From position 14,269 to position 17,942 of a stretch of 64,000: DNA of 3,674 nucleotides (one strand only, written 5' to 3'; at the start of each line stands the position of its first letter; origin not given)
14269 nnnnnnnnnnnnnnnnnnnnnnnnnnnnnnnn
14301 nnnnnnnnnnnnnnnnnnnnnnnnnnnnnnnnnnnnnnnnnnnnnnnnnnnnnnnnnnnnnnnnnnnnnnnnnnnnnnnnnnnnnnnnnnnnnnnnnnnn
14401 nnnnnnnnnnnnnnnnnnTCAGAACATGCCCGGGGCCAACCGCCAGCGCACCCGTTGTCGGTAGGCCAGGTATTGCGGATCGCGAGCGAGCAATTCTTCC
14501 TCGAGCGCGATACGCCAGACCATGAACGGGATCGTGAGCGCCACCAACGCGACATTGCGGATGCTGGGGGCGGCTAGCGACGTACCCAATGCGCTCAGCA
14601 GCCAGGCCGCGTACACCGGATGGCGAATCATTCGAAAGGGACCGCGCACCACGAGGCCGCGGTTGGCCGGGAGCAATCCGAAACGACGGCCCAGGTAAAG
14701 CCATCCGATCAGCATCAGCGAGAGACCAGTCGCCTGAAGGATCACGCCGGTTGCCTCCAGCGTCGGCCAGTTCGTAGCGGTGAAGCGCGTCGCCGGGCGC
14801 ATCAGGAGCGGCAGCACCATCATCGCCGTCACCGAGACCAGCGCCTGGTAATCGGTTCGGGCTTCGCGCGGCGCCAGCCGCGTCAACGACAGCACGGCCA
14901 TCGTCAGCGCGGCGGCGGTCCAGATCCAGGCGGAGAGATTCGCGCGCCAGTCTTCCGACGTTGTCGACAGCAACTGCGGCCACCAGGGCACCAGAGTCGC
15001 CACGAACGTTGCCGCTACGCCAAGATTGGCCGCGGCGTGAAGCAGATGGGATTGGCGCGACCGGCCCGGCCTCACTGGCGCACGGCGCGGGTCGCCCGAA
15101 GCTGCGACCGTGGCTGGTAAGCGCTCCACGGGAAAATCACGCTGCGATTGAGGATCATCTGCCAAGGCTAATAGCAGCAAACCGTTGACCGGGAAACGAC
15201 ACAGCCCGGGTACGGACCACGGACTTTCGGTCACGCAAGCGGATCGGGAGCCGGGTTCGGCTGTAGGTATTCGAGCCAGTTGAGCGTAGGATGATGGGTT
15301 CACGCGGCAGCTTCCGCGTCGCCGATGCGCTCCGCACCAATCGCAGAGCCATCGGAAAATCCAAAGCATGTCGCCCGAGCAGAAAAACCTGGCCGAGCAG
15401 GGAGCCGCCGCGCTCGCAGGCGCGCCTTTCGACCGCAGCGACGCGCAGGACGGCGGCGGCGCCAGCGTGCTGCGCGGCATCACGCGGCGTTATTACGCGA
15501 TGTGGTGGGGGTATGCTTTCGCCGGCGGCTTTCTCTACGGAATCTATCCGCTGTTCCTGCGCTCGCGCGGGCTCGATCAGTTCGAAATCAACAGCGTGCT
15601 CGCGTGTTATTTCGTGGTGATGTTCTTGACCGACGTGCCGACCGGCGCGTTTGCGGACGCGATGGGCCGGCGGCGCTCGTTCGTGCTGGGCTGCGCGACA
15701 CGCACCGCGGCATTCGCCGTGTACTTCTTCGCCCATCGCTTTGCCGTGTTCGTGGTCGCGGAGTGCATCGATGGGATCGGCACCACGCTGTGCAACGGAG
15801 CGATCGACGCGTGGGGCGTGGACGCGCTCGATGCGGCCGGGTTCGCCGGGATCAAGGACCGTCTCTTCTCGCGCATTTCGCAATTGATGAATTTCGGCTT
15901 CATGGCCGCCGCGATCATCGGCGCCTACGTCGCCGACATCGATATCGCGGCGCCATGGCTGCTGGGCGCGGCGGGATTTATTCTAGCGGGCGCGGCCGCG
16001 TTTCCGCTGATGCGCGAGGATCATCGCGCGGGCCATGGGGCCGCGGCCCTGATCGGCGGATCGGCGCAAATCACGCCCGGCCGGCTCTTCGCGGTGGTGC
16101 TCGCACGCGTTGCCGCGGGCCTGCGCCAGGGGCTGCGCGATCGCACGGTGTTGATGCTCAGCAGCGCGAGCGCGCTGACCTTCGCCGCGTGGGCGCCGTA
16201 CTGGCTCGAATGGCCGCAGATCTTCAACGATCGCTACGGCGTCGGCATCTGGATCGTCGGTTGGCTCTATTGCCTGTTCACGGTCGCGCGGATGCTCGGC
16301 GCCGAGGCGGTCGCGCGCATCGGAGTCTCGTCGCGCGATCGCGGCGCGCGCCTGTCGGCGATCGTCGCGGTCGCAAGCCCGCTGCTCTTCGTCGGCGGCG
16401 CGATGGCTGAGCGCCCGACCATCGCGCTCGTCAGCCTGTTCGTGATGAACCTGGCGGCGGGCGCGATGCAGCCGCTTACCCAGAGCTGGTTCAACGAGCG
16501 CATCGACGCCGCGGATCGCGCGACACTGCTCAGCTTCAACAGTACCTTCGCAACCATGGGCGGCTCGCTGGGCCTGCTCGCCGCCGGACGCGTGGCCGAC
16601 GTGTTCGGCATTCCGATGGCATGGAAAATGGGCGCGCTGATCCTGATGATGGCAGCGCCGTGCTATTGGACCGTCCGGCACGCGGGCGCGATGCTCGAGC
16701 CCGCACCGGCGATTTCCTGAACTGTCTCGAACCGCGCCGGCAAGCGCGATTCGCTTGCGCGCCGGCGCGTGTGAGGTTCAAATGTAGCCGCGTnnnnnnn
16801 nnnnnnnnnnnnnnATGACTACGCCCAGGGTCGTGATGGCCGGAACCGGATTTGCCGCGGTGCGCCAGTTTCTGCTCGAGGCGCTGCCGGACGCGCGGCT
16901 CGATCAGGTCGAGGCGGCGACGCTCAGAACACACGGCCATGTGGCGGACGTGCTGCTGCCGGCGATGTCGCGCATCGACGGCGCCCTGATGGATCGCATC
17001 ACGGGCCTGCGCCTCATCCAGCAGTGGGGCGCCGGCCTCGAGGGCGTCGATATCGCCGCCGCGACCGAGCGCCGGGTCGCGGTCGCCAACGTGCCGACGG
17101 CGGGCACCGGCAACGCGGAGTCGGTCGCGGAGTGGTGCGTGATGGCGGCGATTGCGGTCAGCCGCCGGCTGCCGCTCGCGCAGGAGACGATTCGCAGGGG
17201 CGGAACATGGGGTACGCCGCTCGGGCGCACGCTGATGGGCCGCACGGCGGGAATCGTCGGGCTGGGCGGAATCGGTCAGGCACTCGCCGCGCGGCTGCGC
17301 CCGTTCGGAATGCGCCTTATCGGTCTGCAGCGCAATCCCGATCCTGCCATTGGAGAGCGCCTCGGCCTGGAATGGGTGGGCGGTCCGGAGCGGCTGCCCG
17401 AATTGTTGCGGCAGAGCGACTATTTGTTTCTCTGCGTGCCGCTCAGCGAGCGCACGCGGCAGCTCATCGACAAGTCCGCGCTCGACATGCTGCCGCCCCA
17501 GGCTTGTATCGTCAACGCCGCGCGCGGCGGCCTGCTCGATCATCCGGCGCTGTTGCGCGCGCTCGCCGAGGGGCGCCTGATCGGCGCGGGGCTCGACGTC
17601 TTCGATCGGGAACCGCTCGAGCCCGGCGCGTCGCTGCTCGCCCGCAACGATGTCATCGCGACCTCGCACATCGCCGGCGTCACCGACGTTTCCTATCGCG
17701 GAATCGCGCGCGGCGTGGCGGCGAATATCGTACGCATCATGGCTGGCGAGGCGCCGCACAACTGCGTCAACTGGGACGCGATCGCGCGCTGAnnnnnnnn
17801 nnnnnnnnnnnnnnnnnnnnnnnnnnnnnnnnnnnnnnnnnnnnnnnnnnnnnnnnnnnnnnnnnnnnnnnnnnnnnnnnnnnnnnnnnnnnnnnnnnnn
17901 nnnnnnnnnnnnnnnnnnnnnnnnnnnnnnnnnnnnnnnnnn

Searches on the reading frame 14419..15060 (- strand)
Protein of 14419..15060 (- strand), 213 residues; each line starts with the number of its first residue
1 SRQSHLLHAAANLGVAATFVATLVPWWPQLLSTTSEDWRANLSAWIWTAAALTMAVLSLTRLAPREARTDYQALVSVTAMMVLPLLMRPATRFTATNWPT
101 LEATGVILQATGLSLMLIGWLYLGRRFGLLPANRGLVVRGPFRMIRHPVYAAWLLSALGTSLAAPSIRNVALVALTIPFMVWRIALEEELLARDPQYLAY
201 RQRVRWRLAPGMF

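Call 25: find_homologous_proteins(query=window:14419-15060:-, max_evalue=1e-10)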
Query window:14419-15060:- (213 aa): 215 proteins with E <= 1e-10 among 2583 candidates; the best 120 are listed.
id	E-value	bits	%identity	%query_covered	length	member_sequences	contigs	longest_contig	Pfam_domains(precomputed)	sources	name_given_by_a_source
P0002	6.7e-118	410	100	91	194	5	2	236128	PF04140.20,PF04191.19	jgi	-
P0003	2.4e-111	388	84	100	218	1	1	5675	PF04140.20,PF04191.19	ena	-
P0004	1.3e-105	370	82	99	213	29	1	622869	PF04140.20,PF04191.19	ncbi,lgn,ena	ncbi:MAG: methyltransferase family protein [Candidatus Binataceae bacterium]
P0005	1.8e-103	363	82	99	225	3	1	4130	PF04140.20,PF04191.19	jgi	jgi:protein-S-isoprenylcysteine O-methyltransferase Ste14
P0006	2.4e-102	359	79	100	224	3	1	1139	PF04140.20,PF04191.19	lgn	-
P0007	2.7e-102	359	81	98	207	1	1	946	PF04140.20,PF04191.19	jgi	jgi:protein-S-isoprenylcysteine O-methyltransferase Ste14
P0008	3.8e-101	355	80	99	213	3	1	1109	PF04140.20,PF04191.19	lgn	-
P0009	4.4e-95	335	81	91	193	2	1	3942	PF04140.20,PF04191.19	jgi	jgi:protein-S-isoprenylcysteine O-methyltransferase Ste14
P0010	4.8e-90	319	72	99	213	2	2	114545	PF04191.19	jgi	jgi:protein-S-isoprenylcysteine O-methyltransferase Ste14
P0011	2.0e-89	317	78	86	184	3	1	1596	PF04140.20,PF04191.19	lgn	-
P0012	1.4e-82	294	67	99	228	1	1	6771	PF04140.20,PF04191.19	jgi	jgi:protein-S-isoprenylcysteine O-methyltransferase Ste14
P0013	1.7e-82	294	67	99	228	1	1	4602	PF04140.20,PF04191.19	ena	-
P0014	1.9e-82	294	66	99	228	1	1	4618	PF04140.20,PF04191.19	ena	-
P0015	2.9e-82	293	86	75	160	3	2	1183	PF04140.20,PF04191.19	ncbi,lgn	-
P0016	5.8e-82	292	66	99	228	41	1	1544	PF04140.20,PF04191.19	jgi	jgi:protein-S-isoprenylcysteine O-methyltransferase Ste14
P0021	2.1e-76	274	79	77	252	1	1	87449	-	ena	-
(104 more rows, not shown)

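Call 26: find_encoding_contigs(protein=P0004, flank=8000, max_places=3)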
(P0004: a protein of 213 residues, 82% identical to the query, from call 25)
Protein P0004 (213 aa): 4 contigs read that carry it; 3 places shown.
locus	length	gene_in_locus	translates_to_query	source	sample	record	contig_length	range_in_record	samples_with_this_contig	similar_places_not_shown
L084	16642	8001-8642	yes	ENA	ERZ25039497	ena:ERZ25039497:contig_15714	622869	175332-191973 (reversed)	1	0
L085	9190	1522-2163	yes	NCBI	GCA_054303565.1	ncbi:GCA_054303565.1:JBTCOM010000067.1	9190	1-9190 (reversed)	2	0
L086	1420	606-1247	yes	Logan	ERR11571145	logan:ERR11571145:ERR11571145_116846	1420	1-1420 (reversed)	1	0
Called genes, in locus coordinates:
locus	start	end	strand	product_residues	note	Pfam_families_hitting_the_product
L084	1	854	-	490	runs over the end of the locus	PF00873:ACR_tran, PF03176:MMPL (weak)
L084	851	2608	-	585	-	PF00873:ACR_tran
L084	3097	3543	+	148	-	PF00572:Ribosomal_L13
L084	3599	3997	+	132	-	PF00380:Ribosomal_S9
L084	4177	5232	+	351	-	PF01118:Semialdhyde_dh, PF02774:Semialdhyde_dhC, PF22698:Semialdhyde_dhC_1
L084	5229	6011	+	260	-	PF02777:Sod_Fe_C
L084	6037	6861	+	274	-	-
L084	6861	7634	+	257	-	-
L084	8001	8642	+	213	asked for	PF04191:PEMT (weak), PF04140:ICMT (weak)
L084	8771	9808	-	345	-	PF03328:HpcH_HpaI, PF22484:DUF6986, PF01274:MS_TIM-barrel (weak)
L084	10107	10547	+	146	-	PF13577:SnoaL_4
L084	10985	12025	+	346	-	PF08240:ADH_N, PF00107:ADH_zinc_N, PF13602:ADH_zinc_N_2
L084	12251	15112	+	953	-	PF01565:FAD_binding_4, PF02913:FAD-oxidase_C, PF13183:Fer4_8, PF13534:Fer4_17 (weak), PF02754:CCG (faint)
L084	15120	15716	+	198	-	PF01323:DSBA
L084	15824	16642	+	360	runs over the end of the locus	PF00296:Bac_luciferase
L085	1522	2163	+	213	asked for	PF04191:PEMT (weak), PF04140:ICMT (weak)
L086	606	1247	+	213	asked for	PF04191:PEMT (weak), PF04140:ICMT (weak)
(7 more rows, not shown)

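Call 27: find_encoding_contigs(protein=P0010, flank=8000, max_places=3)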
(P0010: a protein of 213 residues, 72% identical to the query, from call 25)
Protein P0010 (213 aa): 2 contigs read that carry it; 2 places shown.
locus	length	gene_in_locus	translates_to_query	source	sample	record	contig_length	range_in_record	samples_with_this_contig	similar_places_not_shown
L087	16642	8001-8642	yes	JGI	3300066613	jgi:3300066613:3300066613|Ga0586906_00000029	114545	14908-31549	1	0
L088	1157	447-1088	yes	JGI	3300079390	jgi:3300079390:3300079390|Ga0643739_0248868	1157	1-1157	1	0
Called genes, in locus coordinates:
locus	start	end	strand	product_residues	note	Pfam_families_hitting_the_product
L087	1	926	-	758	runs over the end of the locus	PF03030:H_PPase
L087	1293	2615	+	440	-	PF05697:Trigger_N, PF05698:Trigger_C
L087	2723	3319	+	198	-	PF00574:CLP_protease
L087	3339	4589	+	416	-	PF06689:zf-C4_ClpX, PF05496:RuvB_N (faint), PF00004:AAA, PF07724:AAA_2, PF07728:AAA_5 (weak), PF13401:AAA_22 (faint), PF10431:ClpB_D2-small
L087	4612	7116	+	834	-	PF02190:LON_substr_bdg, PF00004:AAA, PF07728:AAA_5, PF22667:Lon_lid, PF05362:Lon_C, PF13541:ChlI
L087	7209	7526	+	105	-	PF00216:Bac_DNA_binding, PF18291:HU-HIG (weak)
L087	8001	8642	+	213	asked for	PF04191:PEMT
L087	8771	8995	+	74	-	-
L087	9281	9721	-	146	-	PF00571:CBS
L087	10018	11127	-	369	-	PF02239:Cytochrom_D1 (faint), PF23381:Beta-prop_IFT122_1st (faint), PF23414:Beta-prop_EML_2 (faint), PF24814:WD40_Prp19 (faint), PF25175:Beta-prop_WDR5 (faint), PF25174:Beta-prop_THOC3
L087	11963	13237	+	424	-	PF09594:GT87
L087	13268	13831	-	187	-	PF01862:PvlArgDC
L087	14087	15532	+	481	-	PF01425:Amidase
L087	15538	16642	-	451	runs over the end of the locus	PF00206:Lyase_1, PF10397:ADSL_C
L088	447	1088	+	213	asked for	PF04191:PEMT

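Call 28: find_encoding_contigs(protein=P0021, flank=8000, max_places=3)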
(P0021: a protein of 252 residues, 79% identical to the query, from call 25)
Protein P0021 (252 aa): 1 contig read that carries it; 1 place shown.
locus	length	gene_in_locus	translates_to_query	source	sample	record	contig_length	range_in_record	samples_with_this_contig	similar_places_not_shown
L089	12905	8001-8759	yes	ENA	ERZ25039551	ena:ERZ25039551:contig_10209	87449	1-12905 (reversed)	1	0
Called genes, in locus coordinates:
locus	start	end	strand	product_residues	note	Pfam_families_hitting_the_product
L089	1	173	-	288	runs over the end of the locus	PF00873:ACR_tran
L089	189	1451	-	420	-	PF00873:ACR_tran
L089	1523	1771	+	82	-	-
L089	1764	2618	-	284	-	PF00873:ACR_tran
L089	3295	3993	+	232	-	PF00572:Ribosomal_L13 (weak), PF00380:Ribosomal_S9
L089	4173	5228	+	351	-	PF01118:Semialdhyde_dh, PF02774:Semialdhyde_dhC, PF22698:Semialdhyde_dhC_1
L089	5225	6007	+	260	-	PF02777:Sod_Fe_C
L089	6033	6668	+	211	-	-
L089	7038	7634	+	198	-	-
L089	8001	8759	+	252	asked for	-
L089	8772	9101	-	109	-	-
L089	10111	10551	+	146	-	PF13577:SnoaL_4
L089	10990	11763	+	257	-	PF08240:ADH_N, PF00107:ADH_zinc_N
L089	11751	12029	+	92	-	PF13602:ADH_zinc_N_2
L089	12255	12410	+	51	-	-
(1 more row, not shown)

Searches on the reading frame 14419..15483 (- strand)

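Call 9: search_protein_families(library=ncbifam, proteins=[window:14419-15483:-], max_evalue=1)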
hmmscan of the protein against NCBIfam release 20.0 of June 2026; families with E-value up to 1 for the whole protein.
window:14419-15483:- (354 aa): 2 families
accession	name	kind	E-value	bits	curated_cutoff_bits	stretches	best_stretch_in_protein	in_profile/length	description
NF040696.1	isopcys_mtase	equivalog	2.1e-08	34.3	160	1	210-351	39-188/190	protein-S-isoprenylcysteine O-methyltransferase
NF033753.1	RiPP_decarbCypD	equivalog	0.12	11.6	215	1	154-205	12-61/182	CypD family RiPP peptide-cysteine decarboxylase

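Call 10: search_protein_families(library=pfam, proteins=[window:14419-15483:-], max_evalue=1)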
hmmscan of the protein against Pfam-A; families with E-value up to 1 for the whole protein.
window:14419-15483:- (354 aa): 3 families
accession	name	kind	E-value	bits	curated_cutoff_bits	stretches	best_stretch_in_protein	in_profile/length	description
PF04191.18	PEMT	-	7.4e-09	36.4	25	1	245-333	12-99/105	Phospholipid methyltransferase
PF04140.19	ICMT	-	1e-06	29.5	24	1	275-333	33-94/95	Isoprenylcysteine carboxyl methyltransferase (ICMT) family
PF23600.1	DUF7139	-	0.012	15.6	30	1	151-222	26-97/150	Domain of unknown function (DUF7139)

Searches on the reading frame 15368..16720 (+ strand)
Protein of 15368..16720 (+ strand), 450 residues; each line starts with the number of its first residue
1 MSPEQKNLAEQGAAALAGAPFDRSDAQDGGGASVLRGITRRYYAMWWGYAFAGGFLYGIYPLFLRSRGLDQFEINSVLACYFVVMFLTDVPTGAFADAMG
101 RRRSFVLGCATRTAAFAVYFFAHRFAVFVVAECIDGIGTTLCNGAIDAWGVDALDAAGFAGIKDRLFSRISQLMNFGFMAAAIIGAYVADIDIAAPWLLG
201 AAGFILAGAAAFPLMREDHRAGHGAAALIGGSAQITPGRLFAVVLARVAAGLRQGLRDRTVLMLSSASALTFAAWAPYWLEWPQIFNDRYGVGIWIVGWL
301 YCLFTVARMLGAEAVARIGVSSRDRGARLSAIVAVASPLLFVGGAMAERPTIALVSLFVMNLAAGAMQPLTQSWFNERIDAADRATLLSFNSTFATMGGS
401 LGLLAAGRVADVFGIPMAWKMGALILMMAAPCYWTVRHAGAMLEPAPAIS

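Call 9: search_protein_families(library=ncbifam, proteins=[window:15368-16720:+], max_evalue=1)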
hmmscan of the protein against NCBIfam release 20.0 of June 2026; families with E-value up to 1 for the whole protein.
window:15368-16720:+ (450 aa): 14 families
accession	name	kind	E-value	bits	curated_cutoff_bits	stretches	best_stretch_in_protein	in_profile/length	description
NF000049.1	tet_MFS_40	exception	6.9e-15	55.1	800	2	68-217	39-184/406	tetracycline efflux MFS transporter Tet(40)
TIGR00900.1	2A0121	subfamily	2.1e-11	43.8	319.6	1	77-414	39-364/364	H+ Antiporter protein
NF000043.1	tet_MFS_P_a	exception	4.8e-11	42.1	750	2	83-207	53-173/420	tetracycline efflux MFS transporter TetA(P)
NF008654.0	PRK11652.1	equivalog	1.2e-06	27.6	479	1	71-146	43-117/397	multidrug efflux MFS transporter EmrD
NF040872.1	MFS_HP1165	exception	1.9e-06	27.2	700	1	50-151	16-117/385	HP1165 family MFS efflux transporter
TIGR00880.1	2_A_01_02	superfamily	2.9e-05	24.2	131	1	78-217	4-140/141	multidrug resistance protein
NF046060.1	NagP_SO3503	equivalog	0.00044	19.3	625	1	68-149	37-121/423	N-acetylglucosamine MFS transporter NagP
NF012174.0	tet_MFS_A_B_C_D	equivalog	0.0014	17.5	475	1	76-404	44-350/382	Tet(A)/Tet(B)/Tet(C) family tetracycline efflux MFS transporter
NF002962.0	PRK03633.1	equivalog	0.002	17.3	361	1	54-105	217-268/382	MFS transporter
TIGR00898.1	2A0119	subfamily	0.0082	15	550.75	1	77-139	131-193/506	cation transport protein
TIGR00710.1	efflux_Bcr_CflA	subfamily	0.015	14.8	200.9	1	74-429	42-378/385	Bcr/CflA family efflux MFS transporter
TIGR02046.1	sdhC_b558_fam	subfamily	0.039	13.6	96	1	284-344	141-200/212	succinate dehydrogenase (or fumarate reductase) cytochrome b subunit, b558 family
NF006748.0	PRK09272.1-1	equivalog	0.061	14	181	1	331-373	16-58/109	hypothetical protein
NF047574.1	opine_export_Sa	equivalog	0.18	10.8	235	1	335-428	286-379/388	staphylopine family metallophore export MFS transporter CntE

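Call 10: search_protein_families(library=pfam, proteins=[window:15368-16720:+], max_evalue=1)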
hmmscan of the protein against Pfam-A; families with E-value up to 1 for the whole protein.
window:15368-16720:+ (450 aa): 1 family
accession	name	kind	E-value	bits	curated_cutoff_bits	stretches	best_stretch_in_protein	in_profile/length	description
PF07690.21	MFS_1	-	8e-19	68.2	33.4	2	49-344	8-284/347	Major Facilitator Superfamily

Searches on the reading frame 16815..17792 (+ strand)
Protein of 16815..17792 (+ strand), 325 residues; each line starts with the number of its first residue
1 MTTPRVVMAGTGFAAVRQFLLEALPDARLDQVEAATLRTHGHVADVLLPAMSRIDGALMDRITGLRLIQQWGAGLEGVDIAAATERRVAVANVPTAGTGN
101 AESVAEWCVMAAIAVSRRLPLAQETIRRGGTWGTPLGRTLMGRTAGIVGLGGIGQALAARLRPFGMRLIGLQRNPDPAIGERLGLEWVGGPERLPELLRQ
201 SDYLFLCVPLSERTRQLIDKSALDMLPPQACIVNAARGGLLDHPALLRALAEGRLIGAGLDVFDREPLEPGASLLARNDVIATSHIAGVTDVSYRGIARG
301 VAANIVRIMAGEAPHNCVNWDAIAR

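Call 9: search_protein_families(library=ncbifam, proteins=[window:16815-17792:+], max_evalue=1)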
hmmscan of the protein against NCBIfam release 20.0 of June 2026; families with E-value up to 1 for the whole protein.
window:16815-17792:+ (325 aa): 26 families (the best 25 are shown)
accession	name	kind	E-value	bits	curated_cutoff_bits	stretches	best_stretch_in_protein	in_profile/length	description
TIGR01327.1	PGDH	equivalog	2.1e-53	181.9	454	1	45-323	43-315/525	phosphoglycerate dehydrogenase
NF009714.1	PRK13243.1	equivalog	1.1e-52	179.4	455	1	43-323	45-327/332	glyoxylate reductase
NF005069.0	PRK06487.1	equivalog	1.3e-40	139.4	448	1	45-313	50-315/320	2-hydroxyacid dehydrogenase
NF011938.0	PRK15409.1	equivalog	5.6e-40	137.3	492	1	42-321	44-321/324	glyoxylate/hydroxypyruvate reductase GhrB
NF041369.1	Dhydh_Halo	equivalog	9.1e-40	136.8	400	1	71-318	62-304/305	D-2-hydroxyacid dehydrogenase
NF008759.0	PRK11790.1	equivalog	2.3e-35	122.1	404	1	53-323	65-331/410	phosphoglycerate dehydrogenase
NF005750.0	PRK07574.1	equivalog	1.4e-27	96.7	329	1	61-304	111-352/386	NAD-dependent formate dehydrogenase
NF006263.0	PRK08410.1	equivalog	2.3e-27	96.2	389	1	44-310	43-308/311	D-2-hydroxyacid dehydrogenase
NF000492.1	vanH_gen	exception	1e-26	93.8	540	1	63-266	65-255/312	D-lactate dehydrogenase VanH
NF005387.0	PRK06932.1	equivalog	4.4e-23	81.7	492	1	43-305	44-306/314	2-hydroxyacid dehydrogenase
NF006374.0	PRK08605.1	subfamily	1.5e-22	80.1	356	1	63-300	68-313/332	D-lactate dehydrogenase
NF001309.0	PRK00257.1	equivalog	1.1e-21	77.2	434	1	49-301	44-267/379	4-phosphoerythronate dehydrogenase PdxB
NF000004.1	vanH-D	exception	1.9e-20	73.3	550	1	62-266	70-261/323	D-lactate dehydrogenase VanH-D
NF000128.1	vanH-Sc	exception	2.2e-20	73.1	650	1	64-266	86-275/337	D-lactate dehydrogenase VanH-Sc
NF009127.0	PRK12480.1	equivalog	4.9e-20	71.8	579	1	64-266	69-264/330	D-lactate dehydrogenase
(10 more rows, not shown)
